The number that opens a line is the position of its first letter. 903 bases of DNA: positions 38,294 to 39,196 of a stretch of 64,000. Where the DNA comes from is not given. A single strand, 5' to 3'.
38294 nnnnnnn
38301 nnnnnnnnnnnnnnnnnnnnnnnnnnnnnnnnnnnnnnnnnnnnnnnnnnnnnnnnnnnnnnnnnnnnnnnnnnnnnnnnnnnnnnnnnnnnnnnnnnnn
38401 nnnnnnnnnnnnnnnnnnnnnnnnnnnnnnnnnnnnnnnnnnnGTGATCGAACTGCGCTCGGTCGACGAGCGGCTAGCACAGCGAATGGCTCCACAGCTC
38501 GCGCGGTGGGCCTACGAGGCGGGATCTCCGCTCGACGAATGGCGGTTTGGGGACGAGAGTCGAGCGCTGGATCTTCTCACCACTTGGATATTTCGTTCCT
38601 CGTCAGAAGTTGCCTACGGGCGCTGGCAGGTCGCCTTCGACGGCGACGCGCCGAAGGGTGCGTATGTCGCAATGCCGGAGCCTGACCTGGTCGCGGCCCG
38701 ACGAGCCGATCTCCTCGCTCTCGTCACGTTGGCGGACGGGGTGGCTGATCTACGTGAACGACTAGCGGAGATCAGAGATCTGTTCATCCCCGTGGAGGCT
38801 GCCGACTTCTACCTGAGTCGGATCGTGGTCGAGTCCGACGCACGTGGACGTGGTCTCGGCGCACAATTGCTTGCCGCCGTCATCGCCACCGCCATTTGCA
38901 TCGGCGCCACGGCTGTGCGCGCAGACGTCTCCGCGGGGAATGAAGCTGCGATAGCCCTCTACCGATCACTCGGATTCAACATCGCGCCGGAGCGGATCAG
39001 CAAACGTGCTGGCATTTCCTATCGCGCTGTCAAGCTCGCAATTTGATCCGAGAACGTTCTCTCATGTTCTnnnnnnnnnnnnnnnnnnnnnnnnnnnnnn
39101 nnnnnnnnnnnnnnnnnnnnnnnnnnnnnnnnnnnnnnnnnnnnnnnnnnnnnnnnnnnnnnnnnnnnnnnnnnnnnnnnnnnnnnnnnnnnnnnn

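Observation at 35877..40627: Dlt/Alm-like aminoacyl-carrier cassette joined to a soluble GNAT and a hexapeptide acyltransferase beside the Wzx flippase, with no DltB/DltD/AlmG partner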

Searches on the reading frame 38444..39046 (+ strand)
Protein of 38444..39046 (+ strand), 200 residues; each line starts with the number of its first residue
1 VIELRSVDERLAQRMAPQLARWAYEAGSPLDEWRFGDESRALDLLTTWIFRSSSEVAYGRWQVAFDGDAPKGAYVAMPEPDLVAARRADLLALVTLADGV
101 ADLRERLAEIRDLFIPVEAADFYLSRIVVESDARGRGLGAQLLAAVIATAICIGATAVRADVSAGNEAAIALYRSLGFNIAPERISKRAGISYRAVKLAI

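Call 3: search_protein_families(library=pfam, proteins=[window:38444-39046:+], max_evalue=0.01)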
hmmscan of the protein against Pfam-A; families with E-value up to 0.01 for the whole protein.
window:38444-39046:+ (200 aa): 6 families
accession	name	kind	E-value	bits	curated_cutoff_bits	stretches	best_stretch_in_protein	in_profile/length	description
PF00583.31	Acetyltransf_1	-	1.6e-12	48.2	20.7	1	120-178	58-116/116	Acetyltransferase (GNAT) family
PF13508.13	Acetyltransf_7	-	3.6e-09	37.3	27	1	122-179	30-83/84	Acetyltransferase (GNAT) domain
PF08445.16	FR47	-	5.1e-08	33.2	22.1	1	123-181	23-80/86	FR47-like protein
PF13673.13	Acetyltransf_10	-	5.9e-07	29.9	23.6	1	121-193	51-121/128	Acetyltransferase (GNAT) domain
PF13523.12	Acetyltransf_8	-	0.0027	17.8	27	1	116-183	74-142/145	Acetyltransferase (GNAT) domain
PF13302.13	Acetyltransf_3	-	0.0033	18.6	25.4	1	128-179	86-138/138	Acetyltransferase (GNAT) domain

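Call 4: search_protein_families(library=ncbifam, proteins=[window:38444-39046:+], max_evalue=0.01)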
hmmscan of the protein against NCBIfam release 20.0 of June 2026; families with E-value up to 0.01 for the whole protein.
window:38444-39046:+ (200 aa): 16 families
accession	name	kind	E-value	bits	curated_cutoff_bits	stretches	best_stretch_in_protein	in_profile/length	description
TIGR01575.1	rimI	equivalog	1e-08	35.4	86.4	1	123-181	57-115/132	ribosomal protein S18-alanine N-acetyltransferase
NF049894.1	CG3035_N_ac_Glu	equivalog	1.7e-07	30.8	280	1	124-179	235-290/300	N-acetylglutamate synthase, CG3035 family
NF007025.1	PRK09491.1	equivalog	3.8e-06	26.9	173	1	124-181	65-122/145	ribosomal protein S18-alanine N-acetyltransferase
TIGR03448.1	mycothiol_MshD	equivalog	5.1e-06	26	163.1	1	128-181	235-288/294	mycothiol synthase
NF040503.1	resist_ArsN1a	equivalog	9.7e-06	25.4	170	1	127-179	82-134/159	arsinothricin resistance N-acetyltransferase ArsN1 family A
NF038102.1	AAC_6p_III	exception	4.1e-05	23.7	305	1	122-181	85-144/156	tobramycin N-acetyltransferase AAC(6')-III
NF002959.0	PRK03624.1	equivalog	5.6e-05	22.9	124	1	127-181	78-132/147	GNAT family acetyltransferase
TIGR02406.1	ectoine_EctA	equivalog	0.00013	22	120.6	1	122-177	67-122/157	diaminobutyrate acetyltransferase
NF033083.0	AAC_3_I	equivalog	0.00014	22.1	200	1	120-178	76-134/145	AAC(3)-I family aminoglycoside N-acetyltransferase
NF000140.3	AAC_6p_Salmo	exception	0.00018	21.9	270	1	89-181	42-135/145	cryptic aminoglycoside N-acetyltransferase AAC(6')-Iy/Iaa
NF007807.0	PRK10514.1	equivalog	0.00033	20.6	134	1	124-198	73-142/147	acetyltransferase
NF000110.2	AAC_6p_If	exception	0.0012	19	300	1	122-181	73-132/144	aminoglycoside N-acetyltransferase AAC(6')-If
NF040504.1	resist_ArsN1b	equivalog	0.0014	18.5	210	1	127-179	82-134/159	arsinothricin resistance N-acetyltransferase ArsN1 family B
NF043067.1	AAC_6p_group_E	equivalog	0.0014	18.5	140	1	123-179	72-128/140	aminoglycoside 6'-N-acetyltransferase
NF041716.1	HxA_phane_GNAT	equivalog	0.0051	16.7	250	1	121-184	82-146/152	cyclophane-containing RiPP N-acetyltransferase HaaN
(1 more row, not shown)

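Call 26: find_homologous_proteins(query=window:38444-39046:+, max_evalue=0.00001)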
Query window:38444-39046:+ (200 aa): 11 proteins with E <= 0.00001 among 3062 candidates.
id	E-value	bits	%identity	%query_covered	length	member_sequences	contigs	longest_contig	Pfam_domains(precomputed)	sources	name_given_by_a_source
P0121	1.3e-111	389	100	93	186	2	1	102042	PF13673.14,PF13508.14,PF08445.17,PF00583.32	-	-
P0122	3.4e-89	316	78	100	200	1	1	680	PF13673.14,PF13508.14,PF08445.17,PF00583.32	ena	-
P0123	5.9e-76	272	69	100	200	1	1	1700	PF13673.14,PF13508.14,PF08445.17,PF00583.32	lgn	-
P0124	9.2e-74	265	68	100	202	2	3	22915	PF13508.14,PF08445.17,PF00583.32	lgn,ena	-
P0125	1.0e-72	262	65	100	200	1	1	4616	PF13673.14,PF13302.14,PF13508.14,PF08445.17,PF13523.13,PF00583.32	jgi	jgi:ribosomal protein S18 acetylase RimI-like enzyme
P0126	1.1e-72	262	66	100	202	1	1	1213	PF13673.14,PF13508.14,PF08445.17,PF13523.13,PF00583.32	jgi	jgi:ribosomal protein S18 acetylase RimI-like enzyme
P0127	1.2e-71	258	63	100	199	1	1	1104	PF13508.14,PF08445.17,PF00583.32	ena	-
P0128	5.7e-70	253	63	100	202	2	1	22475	PF13508.14,PF08445.17,PF00583.32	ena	-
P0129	3.2e-69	250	64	100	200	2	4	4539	PF13508.14,PF08445.17,PF00583.32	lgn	-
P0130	1.2e-43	167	74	62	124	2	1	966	PF13673.14,PF13508.14,PF08445.17,PF00583.32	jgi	jgi:ribosomal protein S18 acetylase RimI-like enzyme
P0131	2.6e-25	107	43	79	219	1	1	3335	PF13508.14,PF08445.17,PF00583.32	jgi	jgi:ribosomal protein S18 acetylase RimI-like enzyme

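Call 29: find_homologous_proteins(query=A2, max_evalue=1e-10)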
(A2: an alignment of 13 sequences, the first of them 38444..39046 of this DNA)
Query A2 (13 sequences) (200 aa, profile of the alignment): 21 proteins with E <= 1e-10 among 8000 candidates.
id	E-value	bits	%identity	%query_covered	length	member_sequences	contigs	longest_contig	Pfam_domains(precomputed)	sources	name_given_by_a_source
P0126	1.3e-79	284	66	100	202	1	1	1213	PF13673.14,PF13508.14,PF08445.17,PF13523.13,PF00583.32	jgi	jgi:ribosomal protein S18 acetylase RimI-like enzyme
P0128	2.2e-79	284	63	100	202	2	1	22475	PF13508.14,PF08445.17,PF00583.32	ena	-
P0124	4.6e-79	282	68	100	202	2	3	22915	PF13508.14,PF08445.17,PF00583.32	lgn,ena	-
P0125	3.6e-78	280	65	100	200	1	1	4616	PF13673.14,PF13302.14,PF13508.14,PF08445.17,PF13523.13,PF00583.32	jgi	jgi:ribosomal protein S18 acetylase RimI-like enzyme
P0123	9.9e-78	278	69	100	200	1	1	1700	PF13673.14,PF13508.14,PF08445.17,PF00583.32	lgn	-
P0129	9.0e-77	275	64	100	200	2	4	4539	PF13508.14,PF08445.17,PF00583.32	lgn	-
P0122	9.4e-75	268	78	100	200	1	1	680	PF13673.14,PF13508.14,PF08445.17,PF00583.32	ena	-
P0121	1.5e-73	264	100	93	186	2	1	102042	PF13673.14,PF13508.14,PF08445.17,PF00583.32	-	-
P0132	3.7e-66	240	31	86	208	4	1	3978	PF00583.32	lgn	-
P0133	1.0e-61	226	27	80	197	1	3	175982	PF13673.14,PF13508.14,PF08445.17,PF00583.32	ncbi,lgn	-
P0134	8.7e-61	223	42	90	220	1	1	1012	PF13673.14,PF13508.14,PF00583.32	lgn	-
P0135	2.3e-57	212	28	85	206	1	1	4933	PF00583.32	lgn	-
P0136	1.2e-56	209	30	85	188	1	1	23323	PF13508.14,PF00583.32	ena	-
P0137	1.2e-56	209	32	83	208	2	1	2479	PF00583.32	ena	-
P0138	1.3e-56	209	30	89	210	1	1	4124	PF13508.14,PF00583.32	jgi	jgi:ribosomal protein S18 acetylase RimI-like enzyme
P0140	6.3e-34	135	32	91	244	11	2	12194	PF13673.14,PF13302.14,PF13508.14,PF08445.17,PF13523.13,PF00583.32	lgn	-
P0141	1.3e-32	131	38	62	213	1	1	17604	PF13673.14,PF13508.14,PF08445.17,PF00583.32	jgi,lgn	jgi:ribosomal protein S18 acetylase RimI-like enzyme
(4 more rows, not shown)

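Call 30: find_encoding_contigs(protein=P0136, flank=7000, max_places=1)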
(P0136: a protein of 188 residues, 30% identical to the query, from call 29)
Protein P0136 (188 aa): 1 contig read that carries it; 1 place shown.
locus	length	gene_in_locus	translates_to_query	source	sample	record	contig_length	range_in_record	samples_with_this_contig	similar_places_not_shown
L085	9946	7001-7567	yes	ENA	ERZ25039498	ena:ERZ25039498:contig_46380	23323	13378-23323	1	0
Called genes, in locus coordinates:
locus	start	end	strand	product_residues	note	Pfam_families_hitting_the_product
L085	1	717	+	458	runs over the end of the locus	-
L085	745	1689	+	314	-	PF02348:CTP_transf_3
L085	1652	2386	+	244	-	-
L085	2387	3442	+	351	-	PF03102:NeuB, PF08666:SAF (weak)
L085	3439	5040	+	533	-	PF00501:AMP-binding, PF13193:AMP-binding_C (weak)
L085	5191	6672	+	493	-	PF00501:AMP-binding, PF13193:AMP-binding_C (weak)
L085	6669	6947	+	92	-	-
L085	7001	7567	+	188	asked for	PF00583:Acetyltransf_1, PF13508:Acetyltransf_7 (faint)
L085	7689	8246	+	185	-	PF08241:Methyltransf_11 (weak)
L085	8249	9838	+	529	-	PF16862:Glyco_hydro_79C (weak)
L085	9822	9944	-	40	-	?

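Call 31: find_encoding_contigs(protein=P0140, flank=7000, max_places=1)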
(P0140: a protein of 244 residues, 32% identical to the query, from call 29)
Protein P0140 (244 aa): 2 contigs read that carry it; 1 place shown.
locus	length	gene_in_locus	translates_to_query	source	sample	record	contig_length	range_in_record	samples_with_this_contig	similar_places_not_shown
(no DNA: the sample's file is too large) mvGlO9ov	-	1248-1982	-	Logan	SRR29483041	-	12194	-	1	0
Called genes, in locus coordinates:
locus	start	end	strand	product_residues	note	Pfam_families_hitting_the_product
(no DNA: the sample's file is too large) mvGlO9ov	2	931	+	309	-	?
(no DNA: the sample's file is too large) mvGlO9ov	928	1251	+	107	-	-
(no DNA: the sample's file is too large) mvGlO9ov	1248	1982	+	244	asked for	PF13302:Acetyltransf_3 (faint), PF00583:Acetyltransf_1, PF13523:Acetyltransf_8 (weak), PF13508:Acetyltransf_7, PF08445:FR47 (weak), PF13673:Acetyltransf_10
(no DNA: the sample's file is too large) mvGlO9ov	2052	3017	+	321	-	PF01063:Aminotran_4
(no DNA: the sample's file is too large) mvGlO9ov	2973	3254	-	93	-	-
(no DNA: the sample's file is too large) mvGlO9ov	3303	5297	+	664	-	PF00676:E1_dh, PF13292:DXP_synthase_N (weak), PF02779:Transket_pyr, PF02780:Transketolase_C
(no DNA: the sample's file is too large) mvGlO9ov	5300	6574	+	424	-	PF00364:Biotin_lipoyl, PF00198:2-oxoacid_dh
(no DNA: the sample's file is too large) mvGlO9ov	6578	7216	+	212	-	PF01648:ACPS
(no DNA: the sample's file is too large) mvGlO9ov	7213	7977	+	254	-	PF00132:Hexapep (weak)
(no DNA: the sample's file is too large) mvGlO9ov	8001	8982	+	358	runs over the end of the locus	PF00535:Glycos_transf_2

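Call 32: find_encoding_contigs(protein=P0141, flank=7000, max_places=1)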
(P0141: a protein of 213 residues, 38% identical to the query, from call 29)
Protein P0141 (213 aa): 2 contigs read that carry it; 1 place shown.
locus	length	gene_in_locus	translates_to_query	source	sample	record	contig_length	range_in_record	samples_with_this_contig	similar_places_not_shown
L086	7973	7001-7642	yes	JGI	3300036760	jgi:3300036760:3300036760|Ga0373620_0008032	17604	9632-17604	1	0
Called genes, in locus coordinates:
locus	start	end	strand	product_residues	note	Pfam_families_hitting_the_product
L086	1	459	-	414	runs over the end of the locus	PF13472:Lipase_GDSL_2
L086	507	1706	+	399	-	PF13439:Glyco_transf_4, PF13579:Glyco_trans_4_4, PF13524:Glyco_trans_1_2 (faint), PF00534:Glycos_transf_1, PF13692:Glyco_trans_1_4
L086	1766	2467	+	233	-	PF13489:Methyltransf_23, PF05175:MTS (weak), PF13649:Methyltransf_25, PF13847:Methyltransf_31, PF08241:Methyltransf_11, PF08242:Methyltransf_12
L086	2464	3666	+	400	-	PF13692:Glyco_trans_1_4, PF13524:Glyco_trans_1_2, PF00534:Glycos_transf_1 (weak)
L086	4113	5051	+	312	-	-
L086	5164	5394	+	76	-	-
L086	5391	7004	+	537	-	PF00501:AMP-binding, PF13193:AMP-binding_C (weak)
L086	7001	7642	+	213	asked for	PF00583:Acetyltransf_1, PF13508:Acetyltransf_7, PF08445:FR47 (weak), PF13673:Acetyltransf_10 (weak)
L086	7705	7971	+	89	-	?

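Call 33: find_encoding_contigs(protein=P0133, flank=8000, max_places=1)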
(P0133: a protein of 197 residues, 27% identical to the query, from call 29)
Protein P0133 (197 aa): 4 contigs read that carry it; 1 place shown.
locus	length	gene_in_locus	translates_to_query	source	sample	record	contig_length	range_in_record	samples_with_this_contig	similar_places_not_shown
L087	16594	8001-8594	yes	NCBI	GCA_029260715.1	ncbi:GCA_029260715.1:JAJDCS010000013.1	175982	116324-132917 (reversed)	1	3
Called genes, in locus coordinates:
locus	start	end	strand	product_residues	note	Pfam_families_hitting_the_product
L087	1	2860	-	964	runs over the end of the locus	PF07733:DNA_pol3_alpha, PF17657:DNA_pol3_finger, PF14579:HHH_6, PF01336:tRNA_anti-codon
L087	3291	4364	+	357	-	-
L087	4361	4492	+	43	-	-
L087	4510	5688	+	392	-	PF03062:MBOAT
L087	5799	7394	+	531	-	PF00501:AMP-binding, PF13193:AMP-binding_C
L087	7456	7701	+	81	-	PF00550:PP-binding (weak)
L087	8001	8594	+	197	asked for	PF00583:Acetyltransf_1, PF13673:Acetyltransf_10, PF08445:FR47 (weak), PF13508:Acetyltransf_7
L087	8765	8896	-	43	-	-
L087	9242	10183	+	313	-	-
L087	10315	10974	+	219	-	-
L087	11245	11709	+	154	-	PF03449:GreA_GreB_N, PF01272:GreA_GreB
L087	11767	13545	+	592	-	-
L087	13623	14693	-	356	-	PF00248:Aldo_ket_red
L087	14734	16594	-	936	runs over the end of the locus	PF13428:TPR_14 (faint)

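Call 58: predict_structure(alignment_id=A3)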
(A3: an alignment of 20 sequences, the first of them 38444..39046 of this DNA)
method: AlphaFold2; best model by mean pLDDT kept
length: 200 residues; sequences in the alignment: 20
mean_pLDDT: 94.3   pTM: 0.89
mean pLDDT of the five models: 94.3, 94.0, 93.9, 93.8, 93.3
residues with pLDDT >= 90: 165; 70-90: 35; 50-70: 0; < 50: 0
segments of 3 or more residues with pLDDT < 50: none
pLDDT, mean of each block of 10 residues (from residue 1): 95 98 94 89 96 98 97 98 95 81 83 90 98 95 98 98 96 98 93 97
secondary structure, 60 per line:
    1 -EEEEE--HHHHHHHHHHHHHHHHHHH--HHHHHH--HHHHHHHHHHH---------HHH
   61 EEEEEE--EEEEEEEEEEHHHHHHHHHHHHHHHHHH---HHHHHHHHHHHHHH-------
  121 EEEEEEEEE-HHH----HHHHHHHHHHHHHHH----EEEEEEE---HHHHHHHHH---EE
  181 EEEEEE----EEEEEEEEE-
elements in order: E2-6 H9-27 H30-35 H38-48 E61-66 E69-78 H79-96 H100-113 E121-129 H138-152 E157-163 H167-175 E179-186 E191-199

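Call 60: find_related_loci(query=A4, collection=metagenome_contigs, flank=10000)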
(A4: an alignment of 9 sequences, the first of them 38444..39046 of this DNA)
Query A4 (200 aa) in metagenome_contigs; peptide patterns used: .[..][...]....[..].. (x = any residue, [..] = any of these).
600 stretches matched a pattern (row limit reached: there are more); 248 encode a relative of the query (tblastn E <= 1e-3); the best 80 are kept; 80 distinct loci.
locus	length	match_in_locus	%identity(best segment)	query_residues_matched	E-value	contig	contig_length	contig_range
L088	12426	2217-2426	47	125-193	2e-9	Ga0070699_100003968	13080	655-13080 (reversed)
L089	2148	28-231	46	115-182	2e-9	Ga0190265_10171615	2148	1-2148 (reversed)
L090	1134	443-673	40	124-198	2e-9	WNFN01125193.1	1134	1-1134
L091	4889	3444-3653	46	125-193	4e-9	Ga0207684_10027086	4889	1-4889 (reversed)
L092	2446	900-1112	42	124-193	4e-9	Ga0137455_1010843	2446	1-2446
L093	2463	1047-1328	35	72-182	4e-9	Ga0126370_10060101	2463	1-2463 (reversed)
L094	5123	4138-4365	45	116-190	6e-9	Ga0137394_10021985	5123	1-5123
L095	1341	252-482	43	124-199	6e-9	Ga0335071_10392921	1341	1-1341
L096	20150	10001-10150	54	129-178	1e-8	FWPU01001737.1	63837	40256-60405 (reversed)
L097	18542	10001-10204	46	124-190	1e-8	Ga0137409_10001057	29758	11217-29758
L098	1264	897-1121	34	88-182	1e-8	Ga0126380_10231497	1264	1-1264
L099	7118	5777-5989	42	124-193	2e-8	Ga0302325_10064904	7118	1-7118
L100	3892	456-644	41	117-179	4e-8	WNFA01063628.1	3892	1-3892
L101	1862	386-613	41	124-198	3e-8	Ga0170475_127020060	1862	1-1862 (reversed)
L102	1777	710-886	49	123-181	3e-8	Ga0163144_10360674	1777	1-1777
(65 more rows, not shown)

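Call 61: fold_search(model_id=the predicted structure, library=pdb)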
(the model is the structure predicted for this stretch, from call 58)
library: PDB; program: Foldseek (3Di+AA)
matches with E <= 10: 1456; with E <= 0.001: 595
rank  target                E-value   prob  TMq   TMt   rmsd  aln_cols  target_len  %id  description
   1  4m85_B                1.6e-10  1.00  0.68  0.73   5.3       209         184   15  Crystal structure of N-acetyltransferase from Staphylococcus aureus Mu50 (released 2014-09-17)
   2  1u6m_A                1.6e-10  1.00  0.61  0.65   6.8       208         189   22  The crystal structure of acetyltransferase (released 2004-12-14)
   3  4m85_C                4.4e-10  1.00  0.68  0.74   4.4       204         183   15  Crystal structure of N-acetyltransferase from Staphylococcus aureus Mu50 (released 2014-09-17)
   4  4m85_A                5.9e-10  1.00  0.67  0.72   5.4       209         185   16  Crystal structure of N-acetyltransferase from Staphylococcus aureus Mu50 (released 2014-09-17)
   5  7ciu_A                2.4e-09  1.00  0.58  0.55   6.6       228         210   17  Crystal Structure of Agmatine N-Acetyltransferase mutant S171A apo form (released 2021-07-21)
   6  7ciu_B                6.7e-09  1.00  0.59  0.57   6.5       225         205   17  Crystal Structure of Agmatine N-Acetyltransferase mutant S171A apo form (released 2021-07-21)
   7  5k9n_A                7.2e-09  1.00  0.61  0.58   6.4       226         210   18  Structural and Mechanistic Analysis of Drosophila melanogaster Polyamine N acetyltransferase, an enzyme that Catalyzes (released 2017-06-07)
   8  7ciw                  1.1e-08  1.00  0.59  0.55   6.2       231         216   16  Crystal Structure of Agmatine N-Acetyltransferase mutant S171A in complex with Ac-Agm and CoA (released 2021-07-21)
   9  2ge3_B                1.2e-08  1.00  0.50  0.60   7.0       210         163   14  Crystal structure of Probable acetyltransferase from Agrobacterium tumefaciens (released 2006-04-18)
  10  7k09_D                1.3e-08  1.00  0.69  0.70   4.3       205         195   18  Puromycin N-acetyltransferase in complex with acetyl-CoA (released 2021-03-17)
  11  7civ                  1.3e-08  1.00  0.60  0.56   5.9       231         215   17  Crystal Structure of Agmatine N-Acetyltransferase mutant S171A in complex with Ac-CoA (released 2021-08-18)
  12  4e2a_A                1.4e-08  1.00  0.56  0.65   6.9       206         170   18  Crystal Structure of the Putative acetyltransferase from Streptococcus mutans (released 2013-03-13)
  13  7mx2_A                1.5e-08  1.00  0.57  0.73   6.0       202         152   15  Cryo-EM structure of human ternary NatC complex with a Bisubstrate inhibitor (released 2022-12-14)
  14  5k9n_B                1.5e-08  1.00  0.59  0.56   6.9       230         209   18  Structural and Mechanistic Analysis of Drosophila melanogaster Polyamine N acetyltransferase, an enzyme that Catalyzes (released 2017-06-07)
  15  1tiq_B                1.6e-08  1.00  0.62  0.72   5.1       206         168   13  Crystal Structure of an Acetyltransferase (PaiA) in complex with CoA and DTT from Bacillus subtilis, Northeast Structu (released 2004-07-13)
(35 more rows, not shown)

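Call 67: search_protein_families(library=pfam, proteins=[L086:4113-5051:+, L086:5164-5394:+, L085:1652-2386:+, L085:6669-6947:+], max_evalue=0.01)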
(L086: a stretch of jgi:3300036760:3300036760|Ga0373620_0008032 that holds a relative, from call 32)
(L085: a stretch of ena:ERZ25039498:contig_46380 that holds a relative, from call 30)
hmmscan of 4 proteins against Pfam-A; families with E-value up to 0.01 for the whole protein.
L086:4113-5051:+ (312 aa): 0 families

L086:5164-5394:+ (76 aa): 1 family
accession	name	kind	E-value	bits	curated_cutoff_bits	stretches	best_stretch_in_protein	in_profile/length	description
PF00550.31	PP-binding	-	6.8e-05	23.5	20.8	1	5-66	3-63/67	Phosphopantetheine attachment site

L085:1652-2386:+ (244 aa): 0 families

L085:6669-6947:+ (92 aa): 2 families
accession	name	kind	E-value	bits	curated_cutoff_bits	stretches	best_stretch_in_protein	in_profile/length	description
PF00550.31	PP-binding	-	0.00027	21.6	20.8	1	23-68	10-54/67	Phosphopantetheine attachment site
PF18173.6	bacHORMA_2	-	0.0043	17.4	27.3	0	5-43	12-50/166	Bacterial HORMA domain 2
